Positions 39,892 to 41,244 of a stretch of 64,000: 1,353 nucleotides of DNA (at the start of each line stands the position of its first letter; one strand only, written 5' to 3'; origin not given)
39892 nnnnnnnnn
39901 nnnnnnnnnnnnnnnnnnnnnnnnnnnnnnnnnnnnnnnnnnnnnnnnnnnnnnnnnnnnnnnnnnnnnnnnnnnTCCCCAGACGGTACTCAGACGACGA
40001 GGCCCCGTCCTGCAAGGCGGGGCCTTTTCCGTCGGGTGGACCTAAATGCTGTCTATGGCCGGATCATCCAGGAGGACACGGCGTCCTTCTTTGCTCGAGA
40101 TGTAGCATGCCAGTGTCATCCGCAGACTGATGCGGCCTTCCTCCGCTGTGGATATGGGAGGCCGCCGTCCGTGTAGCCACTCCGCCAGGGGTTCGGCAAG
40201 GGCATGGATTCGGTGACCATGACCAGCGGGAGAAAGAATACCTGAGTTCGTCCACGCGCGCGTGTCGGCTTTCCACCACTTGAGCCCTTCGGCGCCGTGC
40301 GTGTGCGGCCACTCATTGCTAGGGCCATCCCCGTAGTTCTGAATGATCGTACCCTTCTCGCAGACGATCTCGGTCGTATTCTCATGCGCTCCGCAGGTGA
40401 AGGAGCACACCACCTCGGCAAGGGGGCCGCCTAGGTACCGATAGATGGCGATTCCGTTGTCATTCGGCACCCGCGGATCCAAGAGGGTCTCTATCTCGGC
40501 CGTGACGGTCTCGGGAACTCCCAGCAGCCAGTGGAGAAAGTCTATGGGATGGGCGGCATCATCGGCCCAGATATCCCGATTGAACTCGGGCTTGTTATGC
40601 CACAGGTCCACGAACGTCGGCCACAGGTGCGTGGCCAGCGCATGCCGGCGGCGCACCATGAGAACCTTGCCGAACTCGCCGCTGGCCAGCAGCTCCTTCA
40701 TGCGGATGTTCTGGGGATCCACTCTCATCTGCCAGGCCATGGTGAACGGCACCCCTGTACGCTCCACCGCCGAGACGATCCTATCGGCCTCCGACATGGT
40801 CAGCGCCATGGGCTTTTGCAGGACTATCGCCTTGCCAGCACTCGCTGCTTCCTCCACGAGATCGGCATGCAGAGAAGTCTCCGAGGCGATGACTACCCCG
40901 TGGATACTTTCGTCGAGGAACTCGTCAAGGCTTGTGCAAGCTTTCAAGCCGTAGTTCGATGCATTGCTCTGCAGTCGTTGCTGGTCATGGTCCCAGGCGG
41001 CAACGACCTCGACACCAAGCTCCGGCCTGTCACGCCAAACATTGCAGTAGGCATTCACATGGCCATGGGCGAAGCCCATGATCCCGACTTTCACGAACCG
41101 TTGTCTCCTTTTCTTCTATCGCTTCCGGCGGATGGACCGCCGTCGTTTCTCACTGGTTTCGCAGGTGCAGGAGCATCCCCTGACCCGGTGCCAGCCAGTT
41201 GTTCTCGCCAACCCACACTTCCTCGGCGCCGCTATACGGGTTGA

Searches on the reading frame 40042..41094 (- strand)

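Call 49: search_protein_families(library=pfam, proteins=[window:40042-41094:-], max_evalue=0.00001)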
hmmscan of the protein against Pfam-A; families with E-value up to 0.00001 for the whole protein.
window:40042-41094:- (350 aa): 3 families
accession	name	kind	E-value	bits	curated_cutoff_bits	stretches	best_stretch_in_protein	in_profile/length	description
PF22725.1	GFO_IDH_MocA_C3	-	7.8e-20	71.6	27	1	131-250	3-123/124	GFO/IDH/MocA C-terminal domain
PF01408.29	GFO_IDH_MocA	-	5.2e-19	69.5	24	1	2-119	2-118/120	Oxidoreductase family, NAD-binding Rossmann fold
PF02894.22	GFO_IDH_MocA_C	-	1.7e-16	61.1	22.9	1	133-340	1-216/218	Oxidoreductase family, C-terminal alpha/beta domain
